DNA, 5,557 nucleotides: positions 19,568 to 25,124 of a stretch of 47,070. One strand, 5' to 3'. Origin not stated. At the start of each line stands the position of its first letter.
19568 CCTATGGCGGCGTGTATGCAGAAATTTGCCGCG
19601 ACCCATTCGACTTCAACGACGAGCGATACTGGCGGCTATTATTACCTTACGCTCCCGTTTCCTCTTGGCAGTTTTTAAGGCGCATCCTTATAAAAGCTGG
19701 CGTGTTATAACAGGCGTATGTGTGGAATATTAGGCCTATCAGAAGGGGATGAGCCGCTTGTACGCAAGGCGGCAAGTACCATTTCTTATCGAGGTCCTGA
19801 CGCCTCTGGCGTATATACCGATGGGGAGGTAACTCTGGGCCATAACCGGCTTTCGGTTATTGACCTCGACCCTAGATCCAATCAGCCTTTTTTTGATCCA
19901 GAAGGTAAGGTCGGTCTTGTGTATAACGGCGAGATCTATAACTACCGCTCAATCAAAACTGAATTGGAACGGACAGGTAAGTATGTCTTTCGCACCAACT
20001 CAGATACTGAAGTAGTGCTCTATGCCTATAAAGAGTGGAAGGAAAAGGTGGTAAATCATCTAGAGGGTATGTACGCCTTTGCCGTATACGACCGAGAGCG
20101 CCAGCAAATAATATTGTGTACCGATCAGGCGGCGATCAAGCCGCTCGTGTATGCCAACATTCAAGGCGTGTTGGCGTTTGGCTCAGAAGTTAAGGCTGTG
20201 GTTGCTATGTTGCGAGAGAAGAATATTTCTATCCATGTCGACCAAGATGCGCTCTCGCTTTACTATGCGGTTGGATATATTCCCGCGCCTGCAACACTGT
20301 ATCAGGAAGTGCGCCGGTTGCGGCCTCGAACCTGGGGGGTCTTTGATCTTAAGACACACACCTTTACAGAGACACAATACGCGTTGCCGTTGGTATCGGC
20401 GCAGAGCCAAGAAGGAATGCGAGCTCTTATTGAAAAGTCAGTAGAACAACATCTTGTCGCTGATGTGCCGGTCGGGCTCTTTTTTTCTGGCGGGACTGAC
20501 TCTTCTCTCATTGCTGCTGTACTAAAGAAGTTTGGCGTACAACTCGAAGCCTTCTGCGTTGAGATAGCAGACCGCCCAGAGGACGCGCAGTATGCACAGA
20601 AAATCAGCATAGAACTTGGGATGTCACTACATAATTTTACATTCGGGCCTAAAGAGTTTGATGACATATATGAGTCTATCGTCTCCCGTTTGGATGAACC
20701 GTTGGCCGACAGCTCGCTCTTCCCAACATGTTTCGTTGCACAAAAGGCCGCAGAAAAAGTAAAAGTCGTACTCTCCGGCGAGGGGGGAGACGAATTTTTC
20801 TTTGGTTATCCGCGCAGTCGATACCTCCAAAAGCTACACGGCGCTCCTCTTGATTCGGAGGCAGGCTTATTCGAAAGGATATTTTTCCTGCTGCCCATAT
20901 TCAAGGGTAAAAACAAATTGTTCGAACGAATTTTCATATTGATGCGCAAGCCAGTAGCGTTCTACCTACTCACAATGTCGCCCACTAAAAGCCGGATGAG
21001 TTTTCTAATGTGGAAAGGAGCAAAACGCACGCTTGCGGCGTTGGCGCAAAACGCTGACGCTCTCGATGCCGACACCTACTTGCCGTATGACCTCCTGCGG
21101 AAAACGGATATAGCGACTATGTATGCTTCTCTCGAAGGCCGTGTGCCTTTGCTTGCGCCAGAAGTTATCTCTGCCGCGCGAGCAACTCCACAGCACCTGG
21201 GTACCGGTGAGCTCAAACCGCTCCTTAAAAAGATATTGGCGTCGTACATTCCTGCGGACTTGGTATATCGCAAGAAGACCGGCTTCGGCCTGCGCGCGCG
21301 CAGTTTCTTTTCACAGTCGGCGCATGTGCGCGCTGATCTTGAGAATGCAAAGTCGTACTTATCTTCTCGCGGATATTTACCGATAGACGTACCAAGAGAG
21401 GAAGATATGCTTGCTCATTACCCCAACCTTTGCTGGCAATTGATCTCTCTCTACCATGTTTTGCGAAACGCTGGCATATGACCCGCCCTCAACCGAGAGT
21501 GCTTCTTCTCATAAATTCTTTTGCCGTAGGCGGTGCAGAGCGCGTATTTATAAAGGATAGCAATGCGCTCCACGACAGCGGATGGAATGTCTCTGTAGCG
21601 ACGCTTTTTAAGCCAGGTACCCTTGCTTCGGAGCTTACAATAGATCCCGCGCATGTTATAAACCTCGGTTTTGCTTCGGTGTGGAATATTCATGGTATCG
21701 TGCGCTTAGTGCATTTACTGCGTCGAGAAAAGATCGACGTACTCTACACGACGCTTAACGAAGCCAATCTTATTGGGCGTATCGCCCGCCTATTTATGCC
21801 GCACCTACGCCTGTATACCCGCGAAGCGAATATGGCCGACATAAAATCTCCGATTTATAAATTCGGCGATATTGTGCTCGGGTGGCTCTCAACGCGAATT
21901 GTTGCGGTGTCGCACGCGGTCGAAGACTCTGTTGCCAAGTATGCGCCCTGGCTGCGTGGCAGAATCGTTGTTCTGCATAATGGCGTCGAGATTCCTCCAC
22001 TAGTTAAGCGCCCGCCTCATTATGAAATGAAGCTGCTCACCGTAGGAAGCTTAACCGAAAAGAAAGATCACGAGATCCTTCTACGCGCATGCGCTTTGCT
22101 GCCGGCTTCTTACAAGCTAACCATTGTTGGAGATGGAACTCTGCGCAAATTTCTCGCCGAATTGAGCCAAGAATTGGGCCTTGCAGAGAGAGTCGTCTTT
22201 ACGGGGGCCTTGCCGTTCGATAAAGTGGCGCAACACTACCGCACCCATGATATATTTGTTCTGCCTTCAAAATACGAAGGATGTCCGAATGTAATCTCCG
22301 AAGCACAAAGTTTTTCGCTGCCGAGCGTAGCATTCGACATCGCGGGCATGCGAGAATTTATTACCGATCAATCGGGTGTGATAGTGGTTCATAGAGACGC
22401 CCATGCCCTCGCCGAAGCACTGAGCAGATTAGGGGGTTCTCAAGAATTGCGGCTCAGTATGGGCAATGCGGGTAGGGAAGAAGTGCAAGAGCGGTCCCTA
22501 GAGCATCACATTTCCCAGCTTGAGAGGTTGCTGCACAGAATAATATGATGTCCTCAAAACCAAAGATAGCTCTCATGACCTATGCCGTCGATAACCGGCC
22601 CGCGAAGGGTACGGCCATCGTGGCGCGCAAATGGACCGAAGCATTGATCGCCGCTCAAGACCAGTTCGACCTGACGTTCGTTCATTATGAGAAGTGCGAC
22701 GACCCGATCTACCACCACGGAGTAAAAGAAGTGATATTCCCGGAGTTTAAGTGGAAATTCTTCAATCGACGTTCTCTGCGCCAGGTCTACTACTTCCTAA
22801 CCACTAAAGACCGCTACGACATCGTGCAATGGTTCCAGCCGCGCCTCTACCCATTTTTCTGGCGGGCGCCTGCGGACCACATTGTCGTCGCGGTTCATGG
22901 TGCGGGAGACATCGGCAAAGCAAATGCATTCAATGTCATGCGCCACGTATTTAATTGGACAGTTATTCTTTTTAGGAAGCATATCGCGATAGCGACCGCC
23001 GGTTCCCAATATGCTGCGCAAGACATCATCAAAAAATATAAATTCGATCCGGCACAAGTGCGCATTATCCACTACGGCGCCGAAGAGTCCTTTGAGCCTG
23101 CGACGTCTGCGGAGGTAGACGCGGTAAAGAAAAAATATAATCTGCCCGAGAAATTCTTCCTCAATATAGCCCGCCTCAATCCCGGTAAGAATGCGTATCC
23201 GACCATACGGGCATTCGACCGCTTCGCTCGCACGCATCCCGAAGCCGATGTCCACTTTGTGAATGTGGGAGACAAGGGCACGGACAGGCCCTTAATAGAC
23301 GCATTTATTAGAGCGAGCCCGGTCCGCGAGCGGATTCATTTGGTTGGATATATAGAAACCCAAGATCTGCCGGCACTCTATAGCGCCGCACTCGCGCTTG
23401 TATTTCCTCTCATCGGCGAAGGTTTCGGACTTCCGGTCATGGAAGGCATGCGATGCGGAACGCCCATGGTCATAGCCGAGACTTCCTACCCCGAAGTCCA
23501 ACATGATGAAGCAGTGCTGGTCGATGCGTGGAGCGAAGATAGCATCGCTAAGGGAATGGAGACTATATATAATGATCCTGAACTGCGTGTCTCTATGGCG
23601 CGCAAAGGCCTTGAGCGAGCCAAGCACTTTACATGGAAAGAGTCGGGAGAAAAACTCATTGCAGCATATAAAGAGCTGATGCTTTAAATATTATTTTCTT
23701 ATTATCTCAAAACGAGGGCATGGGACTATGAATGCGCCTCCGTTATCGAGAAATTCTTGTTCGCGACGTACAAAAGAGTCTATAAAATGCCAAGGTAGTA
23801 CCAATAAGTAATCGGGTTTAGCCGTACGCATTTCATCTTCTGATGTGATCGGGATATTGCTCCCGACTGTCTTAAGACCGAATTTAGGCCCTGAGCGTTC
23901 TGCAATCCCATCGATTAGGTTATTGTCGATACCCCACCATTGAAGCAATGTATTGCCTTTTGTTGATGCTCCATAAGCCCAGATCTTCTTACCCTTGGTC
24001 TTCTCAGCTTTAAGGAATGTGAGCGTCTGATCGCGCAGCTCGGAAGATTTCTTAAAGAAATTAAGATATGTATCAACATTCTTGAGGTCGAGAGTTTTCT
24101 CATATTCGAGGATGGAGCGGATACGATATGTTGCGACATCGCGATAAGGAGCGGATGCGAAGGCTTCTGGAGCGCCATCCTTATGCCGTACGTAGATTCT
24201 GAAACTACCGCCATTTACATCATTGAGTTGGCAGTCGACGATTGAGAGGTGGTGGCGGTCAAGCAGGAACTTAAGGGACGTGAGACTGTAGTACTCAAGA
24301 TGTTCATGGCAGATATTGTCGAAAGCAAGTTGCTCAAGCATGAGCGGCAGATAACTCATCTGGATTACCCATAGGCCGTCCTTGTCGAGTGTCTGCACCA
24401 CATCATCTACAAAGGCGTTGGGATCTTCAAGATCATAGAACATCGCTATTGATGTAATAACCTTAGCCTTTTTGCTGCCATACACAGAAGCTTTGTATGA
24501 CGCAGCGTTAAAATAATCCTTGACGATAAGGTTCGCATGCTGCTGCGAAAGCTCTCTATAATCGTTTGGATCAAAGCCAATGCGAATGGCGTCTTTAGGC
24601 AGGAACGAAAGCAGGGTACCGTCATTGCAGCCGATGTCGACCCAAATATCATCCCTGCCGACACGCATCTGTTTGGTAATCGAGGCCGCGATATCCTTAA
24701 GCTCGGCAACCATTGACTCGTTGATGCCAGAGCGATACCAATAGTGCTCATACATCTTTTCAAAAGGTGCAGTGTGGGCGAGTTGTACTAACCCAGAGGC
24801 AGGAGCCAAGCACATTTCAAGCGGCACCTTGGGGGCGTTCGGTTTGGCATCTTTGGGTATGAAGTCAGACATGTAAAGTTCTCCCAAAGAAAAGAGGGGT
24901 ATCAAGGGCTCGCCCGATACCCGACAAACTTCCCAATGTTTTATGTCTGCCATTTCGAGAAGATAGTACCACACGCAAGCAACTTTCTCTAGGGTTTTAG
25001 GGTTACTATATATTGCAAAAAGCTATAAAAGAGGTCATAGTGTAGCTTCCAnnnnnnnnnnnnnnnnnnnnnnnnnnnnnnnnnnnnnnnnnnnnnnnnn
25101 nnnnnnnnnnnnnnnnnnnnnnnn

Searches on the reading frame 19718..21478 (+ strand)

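Call 35: search_protein_families(library=pfam, proteins=[window:19718-21478:+], max_evalue=0.001)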
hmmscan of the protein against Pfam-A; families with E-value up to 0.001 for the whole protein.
window:19718-21478:+ (587 aa): 4 families
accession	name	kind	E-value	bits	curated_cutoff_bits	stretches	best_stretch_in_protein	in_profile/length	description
PF00733.27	Asn_synthase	-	2e-60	205.8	21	1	234-531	2-296/354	Asparagine synthase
PF13522.11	GATase_6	-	1.1e-39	135.9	27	1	27-157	1-130/130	Glutamine amidotransferase domain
PF13537.11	GATase_7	-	6.4e-38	130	25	1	42-162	1-122/123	Glutamine amidotransferase domain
PF24167.1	DUF7411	-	9.9e-05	22.4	28.7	1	252-322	3-71/194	Family of unknown function (DUF7411)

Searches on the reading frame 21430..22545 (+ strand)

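Call 35: search_protein_families(library=pfam, proteins=[window:21430-22545:+], max_evalue=0.001)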
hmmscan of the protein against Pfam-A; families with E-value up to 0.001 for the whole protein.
window:21430-22545:+ (372 aa): 6 families
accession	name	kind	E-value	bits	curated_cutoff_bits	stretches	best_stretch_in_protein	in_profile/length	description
PF00534.26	Glycos_transf_1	-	5.5e-32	111.1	26.4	1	199-350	15-171/172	Glycosyl transferases group 1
PF13692.12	Glyco_trans_1_4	-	8.3e-31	107.6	27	1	201-334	3-139/142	Glycosyl transferases group 1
PF13439.12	Glyco_transf_4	-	1.1e-12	48.7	28.5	1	33-187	1-167/170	Glycosyltransferase Family 4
PF13579.12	Glyco_trans_4_4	-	5.3e-07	30.5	29.7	1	34-185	1-158/158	Glycosyl transferase 4-like domain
PF13524.12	Glyco_trans_1_2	-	3.3e-05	24.3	25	1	221-362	9-140/144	Glycosyl transferase-like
PF20706.3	GT4-conflict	-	0.00049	19.6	26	1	155-315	148-324/385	Family 4 Glycosyltransferase in conflict systems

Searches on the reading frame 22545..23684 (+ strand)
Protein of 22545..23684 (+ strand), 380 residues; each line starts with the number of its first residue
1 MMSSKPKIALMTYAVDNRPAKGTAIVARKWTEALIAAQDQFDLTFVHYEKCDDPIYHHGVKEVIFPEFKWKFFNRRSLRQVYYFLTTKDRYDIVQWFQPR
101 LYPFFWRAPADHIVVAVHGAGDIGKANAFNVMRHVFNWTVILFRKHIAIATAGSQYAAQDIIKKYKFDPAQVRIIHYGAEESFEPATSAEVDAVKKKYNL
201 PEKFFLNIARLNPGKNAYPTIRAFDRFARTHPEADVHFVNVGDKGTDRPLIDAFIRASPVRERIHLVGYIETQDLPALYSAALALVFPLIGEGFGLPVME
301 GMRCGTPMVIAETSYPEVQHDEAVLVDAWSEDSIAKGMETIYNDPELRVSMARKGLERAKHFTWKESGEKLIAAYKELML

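Call 35: search_protein_families(library=pfam, proteins=[window:22545-23684:+], max_evalue=0.001)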
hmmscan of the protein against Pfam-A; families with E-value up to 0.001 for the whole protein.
window:22545-23684:+ (380 aa): 5 families
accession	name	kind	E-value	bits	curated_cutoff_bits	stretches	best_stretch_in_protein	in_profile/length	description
PF00534.26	Glycos_transf_1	-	1.8e-22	80.1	26.4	1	196-355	9-169/172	Glycosyl transferases group 1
PF13692.12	Glyco_trans_1_4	-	3.1e-20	73.3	27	1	205-344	4-142/142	Glycosyl transferases group 1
PF13524.12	Glyco_trans_1_2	-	1.7e-06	28.5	25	1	259-370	27-141/144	Glycosyl transferase-like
PF13439.12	Glyco_transf_4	-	4.2e-06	27.3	28.5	1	22-179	3-166/170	Glycosyltransferase Family 4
PF20706.3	GT4-conflict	-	0.00096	18.7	26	0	205-314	200-314/385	Family 4 Glycosyltransferase in conflict systems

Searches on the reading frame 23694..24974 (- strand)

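Call 35: search_protein_families(library=pfam, proteins=[window:23694-24974:-], max_evalue=0.001)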
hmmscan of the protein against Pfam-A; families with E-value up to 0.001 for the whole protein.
window:23694-24974:- (427 aa): 3 families
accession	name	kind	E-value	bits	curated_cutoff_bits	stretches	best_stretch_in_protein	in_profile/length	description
PF08484.17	Methyltransf_14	-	7.8e-44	149.7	23.5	1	253-420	2-160/160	C-methyltransferase C-terminal domain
PF13489.12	Methyltransf_23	-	7.7e-12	45.7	27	1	107-246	22-162/164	Methyltransferase domain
PF08421.16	Methyltransf_13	-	1.3e-06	28.9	31.3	1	17-75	1-62/62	Putative zinc binding domain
